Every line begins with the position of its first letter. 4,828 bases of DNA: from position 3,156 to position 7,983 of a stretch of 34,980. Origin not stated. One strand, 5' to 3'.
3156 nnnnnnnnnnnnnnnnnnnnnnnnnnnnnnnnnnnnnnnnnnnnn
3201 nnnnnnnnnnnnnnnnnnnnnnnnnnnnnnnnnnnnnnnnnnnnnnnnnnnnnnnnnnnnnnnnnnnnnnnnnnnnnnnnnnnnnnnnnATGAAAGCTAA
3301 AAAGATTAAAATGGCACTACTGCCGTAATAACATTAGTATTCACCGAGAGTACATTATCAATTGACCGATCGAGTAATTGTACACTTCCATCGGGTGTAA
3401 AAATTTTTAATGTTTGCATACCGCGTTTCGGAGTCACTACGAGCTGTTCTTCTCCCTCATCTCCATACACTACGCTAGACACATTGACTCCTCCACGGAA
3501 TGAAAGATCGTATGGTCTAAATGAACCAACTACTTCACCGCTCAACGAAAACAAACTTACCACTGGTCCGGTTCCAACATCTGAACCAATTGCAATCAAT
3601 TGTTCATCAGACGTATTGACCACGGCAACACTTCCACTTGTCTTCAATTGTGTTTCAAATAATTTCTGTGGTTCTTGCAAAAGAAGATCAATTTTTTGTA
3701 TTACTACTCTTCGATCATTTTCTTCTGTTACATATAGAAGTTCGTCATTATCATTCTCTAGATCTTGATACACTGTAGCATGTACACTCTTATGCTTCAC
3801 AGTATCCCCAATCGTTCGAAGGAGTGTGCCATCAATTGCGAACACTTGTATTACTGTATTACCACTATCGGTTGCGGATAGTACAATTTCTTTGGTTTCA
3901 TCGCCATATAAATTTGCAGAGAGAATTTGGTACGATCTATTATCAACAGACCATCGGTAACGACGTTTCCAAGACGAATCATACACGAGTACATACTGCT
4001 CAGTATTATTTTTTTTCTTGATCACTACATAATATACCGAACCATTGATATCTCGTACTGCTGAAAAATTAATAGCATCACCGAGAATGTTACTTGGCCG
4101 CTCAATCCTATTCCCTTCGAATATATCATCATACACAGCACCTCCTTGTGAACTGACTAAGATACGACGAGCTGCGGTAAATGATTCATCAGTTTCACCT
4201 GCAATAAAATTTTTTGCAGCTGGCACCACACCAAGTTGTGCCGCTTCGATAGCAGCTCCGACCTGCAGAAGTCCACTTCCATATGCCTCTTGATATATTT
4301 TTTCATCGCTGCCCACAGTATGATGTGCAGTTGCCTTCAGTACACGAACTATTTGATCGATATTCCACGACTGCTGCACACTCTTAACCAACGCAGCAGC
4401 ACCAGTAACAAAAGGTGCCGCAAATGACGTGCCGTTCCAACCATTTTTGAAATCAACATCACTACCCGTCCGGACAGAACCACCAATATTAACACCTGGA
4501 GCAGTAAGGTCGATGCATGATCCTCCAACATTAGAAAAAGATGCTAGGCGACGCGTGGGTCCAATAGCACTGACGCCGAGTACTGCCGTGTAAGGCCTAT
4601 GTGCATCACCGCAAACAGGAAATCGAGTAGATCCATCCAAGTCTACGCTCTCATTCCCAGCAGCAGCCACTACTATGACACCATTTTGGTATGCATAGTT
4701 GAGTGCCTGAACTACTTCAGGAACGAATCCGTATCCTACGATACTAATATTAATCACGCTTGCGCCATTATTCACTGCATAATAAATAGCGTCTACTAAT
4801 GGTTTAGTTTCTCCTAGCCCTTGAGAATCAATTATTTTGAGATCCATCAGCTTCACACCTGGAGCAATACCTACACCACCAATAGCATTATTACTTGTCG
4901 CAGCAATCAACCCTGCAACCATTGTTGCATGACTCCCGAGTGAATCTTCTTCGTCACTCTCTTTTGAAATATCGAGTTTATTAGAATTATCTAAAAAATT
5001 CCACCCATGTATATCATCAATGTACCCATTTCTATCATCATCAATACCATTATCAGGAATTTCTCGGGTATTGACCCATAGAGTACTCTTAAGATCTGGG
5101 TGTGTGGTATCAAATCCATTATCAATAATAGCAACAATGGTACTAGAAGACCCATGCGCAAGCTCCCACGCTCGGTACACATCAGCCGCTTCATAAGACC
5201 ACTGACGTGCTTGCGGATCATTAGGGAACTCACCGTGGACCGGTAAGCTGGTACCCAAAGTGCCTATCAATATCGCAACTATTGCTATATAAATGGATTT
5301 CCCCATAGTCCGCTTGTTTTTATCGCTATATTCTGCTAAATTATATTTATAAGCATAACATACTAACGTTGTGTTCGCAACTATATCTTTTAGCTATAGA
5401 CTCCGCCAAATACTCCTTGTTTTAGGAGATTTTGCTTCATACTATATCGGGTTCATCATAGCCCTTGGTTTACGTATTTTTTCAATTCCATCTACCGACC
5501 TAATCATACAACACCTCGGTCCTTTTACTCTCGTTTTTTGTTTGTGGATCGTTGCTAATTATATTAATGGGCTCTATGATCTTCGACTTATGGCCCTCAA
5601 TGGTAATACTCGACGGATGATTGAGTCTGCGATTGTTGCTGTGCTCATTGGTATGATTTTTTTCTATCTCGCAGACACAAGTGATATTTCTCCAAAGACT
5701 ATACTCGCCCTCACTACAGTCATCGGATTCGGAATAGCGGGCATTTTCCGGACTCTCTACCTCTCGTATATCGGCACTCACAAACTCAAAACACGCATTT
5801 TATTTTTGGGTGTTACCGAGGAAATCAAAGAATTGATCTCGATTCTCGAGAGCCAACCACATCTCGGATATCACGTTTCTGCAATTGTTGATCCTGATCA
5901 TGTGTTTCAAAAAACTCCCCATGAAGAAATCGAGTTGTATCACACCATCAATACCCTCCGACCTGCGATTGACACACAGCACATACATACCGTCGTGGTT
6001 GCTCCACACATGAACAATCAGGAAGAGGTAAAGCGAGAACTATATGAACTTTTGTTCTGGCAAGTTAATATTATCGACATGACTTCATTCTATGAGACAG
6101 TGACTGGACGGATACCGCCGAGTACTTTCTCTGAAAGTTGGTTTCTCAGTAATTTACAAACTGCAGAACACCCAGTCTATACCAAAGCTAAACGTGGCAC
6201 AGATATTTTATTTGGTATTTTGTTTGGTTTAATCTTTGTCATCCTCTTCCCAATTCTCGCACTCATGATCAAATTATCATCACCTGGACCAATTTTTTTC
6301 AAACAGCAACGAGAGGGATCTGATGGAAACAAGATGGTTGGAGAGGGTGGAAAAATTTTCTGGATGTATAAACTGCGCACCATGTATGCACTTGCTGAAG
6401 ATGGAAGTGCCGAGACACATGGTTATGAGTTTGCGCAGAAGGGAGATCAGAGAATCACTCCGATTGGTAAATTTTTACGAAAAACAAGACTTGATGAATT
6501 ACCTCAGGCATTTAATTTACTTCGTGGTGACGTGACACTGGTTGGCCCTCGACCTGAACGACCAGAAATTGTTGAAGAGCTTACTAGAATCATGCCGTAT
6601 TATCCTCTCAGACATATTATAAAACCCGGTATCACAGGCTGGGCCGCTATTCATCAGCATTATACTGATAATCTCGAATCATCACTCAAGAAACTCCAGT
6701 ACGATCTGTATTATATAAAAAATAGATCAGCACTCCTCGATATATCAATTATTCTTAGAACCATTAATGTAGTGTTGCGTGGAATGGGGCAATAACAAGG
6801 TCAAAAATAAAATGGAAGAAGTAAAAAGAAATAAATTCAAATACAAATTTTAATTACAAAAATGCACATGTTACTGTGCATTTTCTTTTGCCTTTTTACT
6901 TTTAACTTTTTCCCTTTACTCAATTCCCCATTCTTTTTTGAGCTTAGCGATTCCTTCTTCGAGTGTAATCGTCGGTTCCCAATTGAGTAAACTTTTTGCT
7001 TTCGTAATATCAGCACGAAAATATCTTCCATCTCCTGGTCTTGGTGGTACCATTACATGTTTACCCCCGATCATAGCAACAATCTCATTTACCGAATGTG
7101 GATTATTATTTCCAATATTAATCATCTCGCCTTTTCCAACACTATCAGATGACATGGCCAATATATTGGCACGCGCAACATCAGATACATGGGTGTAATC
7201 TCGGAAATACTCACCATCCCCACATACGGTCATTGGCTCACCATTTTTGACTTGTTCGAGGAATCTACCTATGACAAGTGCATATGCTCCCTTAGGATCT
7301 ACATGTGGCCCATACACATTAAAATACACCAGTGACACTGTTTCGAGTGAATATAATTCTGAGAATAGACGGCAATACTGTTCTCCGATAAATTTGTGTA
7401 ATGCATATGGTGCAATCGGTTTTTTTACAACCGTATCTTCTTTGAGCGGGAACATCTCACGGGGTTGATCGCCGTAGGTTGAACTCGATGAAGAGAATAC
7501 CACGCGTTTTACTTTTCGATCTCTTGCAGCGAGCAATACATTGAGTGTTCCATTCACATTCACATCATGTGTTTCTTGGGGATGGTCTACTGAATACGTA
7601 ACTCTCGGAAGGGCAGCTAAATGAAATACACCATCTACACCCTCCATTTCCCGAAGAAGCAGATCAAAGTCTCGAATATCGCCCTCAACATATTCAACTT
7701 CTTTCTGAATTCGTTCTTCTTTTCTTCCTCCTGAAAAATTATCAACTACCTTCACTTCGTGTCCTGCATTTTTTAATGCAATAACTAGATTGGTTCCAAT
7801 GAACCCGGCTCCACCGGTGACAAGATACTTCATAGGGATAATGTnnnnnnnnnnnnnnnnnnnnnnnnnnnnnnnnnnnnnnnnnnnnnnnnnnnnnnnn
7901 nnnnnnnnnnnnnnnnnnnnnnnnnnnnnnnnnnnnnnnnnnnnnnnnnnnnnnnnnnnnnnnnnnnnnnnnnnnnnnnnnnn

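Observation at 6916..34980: Hybrid glycan-assembly island: Wzx/PGT repeat-unit pathway interleaved with four Dpm1-like lipid-sugar synthases and multiple GT-C enzymes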

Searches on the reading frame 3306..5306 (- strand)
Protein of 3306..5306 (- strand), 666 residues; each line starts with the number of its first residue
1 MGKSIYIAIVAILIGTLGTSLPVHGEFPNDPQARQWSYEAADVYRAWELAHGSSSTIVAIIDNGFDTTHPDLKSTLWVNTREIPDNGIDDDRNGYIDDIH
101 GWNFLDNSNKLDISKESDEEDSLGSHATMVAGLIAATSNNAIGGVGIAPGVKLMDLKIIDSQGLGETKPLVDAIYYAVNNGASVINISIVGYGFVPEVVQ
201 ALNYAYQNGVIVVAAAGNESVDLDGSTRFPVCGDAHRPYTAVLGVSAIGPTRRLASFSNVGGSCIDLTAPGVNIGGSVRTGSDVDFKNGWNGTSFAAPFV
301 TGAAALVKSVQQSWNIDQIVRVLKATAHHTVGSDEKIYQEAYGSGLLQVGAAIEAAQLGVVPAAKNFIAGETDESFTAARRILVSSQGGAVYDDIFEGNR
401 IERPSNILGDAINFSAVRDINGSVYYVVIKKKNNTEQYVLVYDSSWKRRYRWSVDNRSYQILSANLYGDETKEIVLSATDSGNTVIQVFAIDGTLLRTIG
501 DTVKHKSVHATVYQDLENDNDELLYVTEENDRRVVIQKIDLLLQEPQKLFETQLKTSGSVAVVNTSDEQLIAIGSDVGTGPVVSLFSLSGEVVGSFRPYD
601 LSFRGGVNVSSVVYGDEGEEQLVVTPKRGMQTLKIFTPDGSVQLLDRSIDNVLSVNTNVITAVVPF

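Call 4: search_protein_families(library=pfam, proteins=[window:3306-5306:-], max_evalue=0.01)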
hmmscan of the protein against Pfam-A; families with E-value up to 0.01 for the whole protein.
window:3306-5306:- (666 aa): 1 family
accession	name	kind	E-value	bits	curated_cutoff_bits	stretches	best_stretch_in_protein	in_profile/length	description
PF00082.27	Peptidase_S8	-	2.3e-46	158.9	21.8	1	55-345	3-288/288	Subtilase family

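Call 28: search_protein_families(library=ncbifam, proteins=[window:3306-5306:-], max_evalue=0.00001)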
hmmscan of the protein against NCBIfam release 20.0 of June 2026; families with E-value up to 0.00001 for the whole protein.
window:3306-5306:- (666 aa): 5 families
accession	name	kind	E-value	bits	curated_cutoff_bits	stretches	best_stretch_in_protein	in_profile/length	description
TIGR03921.1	T7SS_mycosin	equivalog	3.7e-50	171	278.75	1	109-362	35-291/353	type VII secretion-associated serine protease mycosin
NF033595.1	denti_PrtP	equivalog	7.9e-21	74.3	300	1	185-367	342-516/606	dentilisin complex serine proteinase subunit PrtP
TIGR03895.1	protease_PatA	subfamily_domain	2.7e-13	49.6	421.05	1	126-329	1-202/606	PatA/PatG family cyanobactin maturation protease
NF049966.1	QH_SP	equivalog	8e-10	38.4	165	1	114-218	31-124/219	subtilisin-like serine protease QhpE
NF051851.1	AtpSerPepEprS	equivalog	3.8e-06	25.2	1700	0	267-374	281-384/988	autotransporter serine peptidase EprS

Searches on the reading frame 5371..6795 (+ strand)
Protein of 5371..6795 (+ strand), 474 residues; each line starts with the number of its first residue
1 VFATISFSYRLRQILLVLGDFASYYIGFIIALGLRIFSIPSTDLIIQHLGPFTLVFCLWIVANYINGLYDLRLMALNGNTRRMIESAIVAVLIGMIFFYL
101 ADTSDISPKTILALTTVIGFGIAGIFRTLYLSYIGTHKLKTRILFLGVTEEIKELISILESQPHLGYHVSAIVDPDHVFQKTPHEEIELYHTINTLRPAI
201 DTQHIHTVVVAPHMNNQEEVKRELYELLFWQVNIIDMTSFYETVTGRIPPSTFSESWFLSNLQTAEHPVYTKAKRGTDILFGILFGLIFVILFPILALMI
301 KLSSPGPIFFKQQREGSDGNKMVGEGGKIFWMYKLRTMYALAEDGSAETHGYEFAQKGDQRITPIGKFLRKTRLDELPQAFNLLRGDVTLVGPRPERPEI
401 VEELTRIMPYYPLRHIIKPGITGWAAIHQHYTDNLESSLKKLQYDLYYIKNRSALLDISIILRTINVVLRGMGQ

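Call 4: search_protein_families(library=pfam, proteins=[window:5371-6795:+], max_evalue=0.01)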
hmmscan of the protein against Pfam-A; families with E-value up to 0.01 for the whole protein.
window:5371-6795:+ (474 aa): 2 families
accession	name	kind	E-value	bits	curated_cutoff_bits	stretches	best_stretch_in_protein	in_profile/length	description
PF02397.22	Bac_transf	-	6.6e-56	189.1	27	1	274-469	1-178/179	Bacterial sugar transferase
PF13727.12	CoA_binding_3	-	3.6e-10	40.6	25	1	65-234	2-171/175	CoA-binding domain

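Call 28: search_protein_families(library=ncbifam, proteins=[window:5371-6795:+], max_evalue=0.00001)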
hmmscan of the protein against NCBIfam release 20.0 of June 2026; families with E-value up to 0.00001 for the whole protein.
window:5371-6795:+ (474 aa): 10 families
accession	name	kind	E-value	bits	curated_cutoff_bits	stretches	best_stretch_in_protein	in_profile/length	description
TIGR03025.1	EPS_sugtrans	subfamily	1.5e-102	344.2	295.55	1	19-472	2-442/445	exopolysaccharide biosynthesis polyprenyl glycosylphosphotransferase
TIGR03013.1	EpsB_2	subfamily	1.2e-93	314.6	393.35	1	28-473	11-441/443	TIGR03013 family XrtA/PEP-CTERM system glycosyltransferase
TIGR03023.1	WcaJ_sugtrans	equivalog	1.7e-83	281.4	410.75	1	20-470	3-448/453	undecaprenyl-phosphate glucose phosphotransferase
TIGR03022.1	WbaP_sugtrans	subfamily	1.1e-61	209.5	403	1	16-473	1-454/456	undecaprenyl-phosphate galactose phosphotransferase WbaP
NF007518.0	PRK10124.1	equivalog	8.2e-47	160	684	1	72-465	73-454/464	undecaprenyl-phosphate glucose phosphotransferase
NF050817.1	PolSacchBiosHfsE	equivalog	9.6e-39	133.4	750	1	272-469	270-460/467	polysaccharide biosynthesis protein HfsE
NF052601.1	undeca_RfbP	equivalog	1.8e-38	132.2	330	1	270-470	41-237/244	undecaprenyl-phosphate galactose phosphotransferase family protein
NF041877.1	EPS_EpsZ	equivalog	2.8e-31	108.7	800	1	262-473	254-457/459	exopolysaccharide biosynthesis polyisoprenyl-phosphate hexose-1-phosphate transferase EpsZ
NF011751.0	PRK15204.1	equivalog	3e-28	98.7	907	1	125-472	130-473/476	undecaprenyl-phosphate galactose phosphotransferase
NF045514.1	glycotran_HepC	equivalog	7.8e-19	67.8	140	1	262-395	105-211/220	heterocyst development glycosyltransferase HepC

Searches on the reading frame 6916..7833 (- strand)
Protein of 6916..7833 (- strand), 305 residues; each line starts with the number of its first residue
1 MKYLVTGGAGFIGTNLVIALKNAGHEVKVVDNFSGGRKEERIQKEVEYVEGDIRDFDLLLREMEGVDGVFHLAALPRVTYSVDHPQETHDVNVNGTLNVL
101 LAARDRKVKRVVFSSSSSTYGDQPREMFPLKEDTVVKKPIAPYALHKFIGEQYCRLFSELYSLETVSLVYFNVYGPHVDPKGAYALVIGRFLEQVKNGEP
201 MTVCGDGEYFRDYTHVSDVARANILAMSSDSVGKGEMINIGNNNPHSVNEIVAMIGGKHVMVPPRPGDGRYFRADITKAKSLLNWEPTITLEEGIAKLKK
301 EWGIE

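Call 4: search_protein_families(library=pfam, proteins=[window:6916-7833:-], max_evalue=0.01)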
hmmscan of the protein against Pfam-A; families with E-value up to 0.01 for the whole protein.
window:6916-7833:- (305 aa): 9 families
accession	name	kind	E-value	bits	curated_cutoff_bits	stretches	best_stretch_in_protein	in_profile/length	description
PF01370.27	Epimerase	-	1.2e-62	211.9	20.9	1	4-241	2-240/240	NAD dependent epimerase/dehydratase family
PF16363.11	GDP_Man_Dehyd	-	5.1e-53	181.1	27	1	4-297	1-331/332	GDP-mannose 4,6 dehydratase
PF01073.25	3Beta_HSD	-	1.4e-28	100.2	22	1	4-228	1-230/280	3-beta hydroxysteroid dehydrogenase/isomerase family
PF02719.21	Polysacc_synt_2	-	3.8e-13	49.7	20.2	1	4-116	2-128/293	Polysaccharide biosynthesis protein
PF13460.12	NAD_binding_10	-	3.6e-10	40.4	27.2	1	7-133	1-115/184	NAD(P)H-binding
PF07993.18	NAD_binding_4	-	1.3e-08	34.7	20.1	1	41-154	58-188/258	Male sterility protein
PF04321.23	RmlD_sub_bind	-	5.5e-08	32.7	27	1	1-222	1-192/287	RmlD substrate binding domain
PF05368.20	NmrA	-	5.2e-07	30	27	1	4-116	6-107/298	NmrA-like family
PF08659.16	KR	-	0.00021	21.7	22.6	1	3-121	3-142/180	KR domain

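Call 28: search_protein_families(library=ncbifam, proteins=[window:6916-7833:-], max_evalue=0.00001)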
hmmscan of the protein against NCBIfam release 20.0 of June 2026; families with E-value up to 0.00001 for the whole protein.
window:6916-7833:- (305 aa): 31 families (the best 25 are shown)
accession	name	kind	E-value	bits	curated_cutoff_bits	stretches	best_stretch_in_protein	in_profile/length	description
TIGR01179.1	galE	equivalog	3.9e-50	170.6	262.3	1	3-296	2-318/332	UDP-glucose 4-epimerase GalE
NF011728.1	PRK15181.1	equivalog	8.4e-49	166.4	760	1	2-300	17-335/348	Vi polysaccharide biosynthesis UDP-N-acetylglucosaminuronic acid C-4 epimerase TviC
TIGR04180.1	EDH_00030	hypoth_equivalog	8.6e-41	139.9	475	1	4-256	2-253/297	NAD-dependent 4,6-dehydratase LegB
TIGR02197.1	heptose_epim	equivalog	2.4e-37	128.8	274.6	1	4-297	2-308/316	ADP-glyceromanno-heptose 6-epimerase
NF007956.0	PRK10675.1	subfamily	2.5e-37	128.8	394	1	1-295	1-322/338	UDP-glucose 4-epimerase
TIGR01181.1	dTDP_gluc_dehyt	equivalog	3.8e-37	128.1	365.1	1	2-297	1-306/321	dTDP-glucose 4,6-dehydratase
NF042422.1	oxyalk_red_OleD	equivalog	2.1e-27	96.4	580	1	1-254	1-245/329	2-alkyl-3-oxoalkanoate reductase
TIGR03466.1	HpnA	hypoth_equivalog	5.2e-27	94.6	367.65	1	1-163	1-160/327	hopanoid-associated sugar epimerase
NF008360.0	PRK11150.1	equivalog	1.4e-25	90.2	452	1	4-252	3-247/310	ADP-glyceromanno-heptose 6-epimerase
NF007490.0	PRK10084.1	subfamily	1e-24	87.2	649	1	1-298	1-330/361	dTDP-glucose 4,6-dehydratase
NF042423.1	oxyalk_red_Shew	equivalog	3.2e-20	72.5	580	1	2-254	10-252/331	2-alkyl-3-oxoalkanoate reductase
NF007582.0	PRK10217.1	equivalog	6.2e-20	71.6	698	1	2-256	3-267/355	dTDP-glucose 4,6-dehydratase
NF052578.1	StrlDmthSdmBMthl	equivalog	2.4e-19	70.2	600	1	1-253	1-239/328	sterol demethylase protein SdmB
NF008872.0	PRK11908.1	equivalog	8.3e-18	64.5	294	1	2-255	3-267/349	bifunctional UDP-4-keto-pentose/UDP-xylose synthase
TIGR02622.1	CDP_4_6_dhtase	equivalog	1.1e-16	60.9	278.45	1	2-121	6-134/352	CDP-glucose 4,6-dehydratase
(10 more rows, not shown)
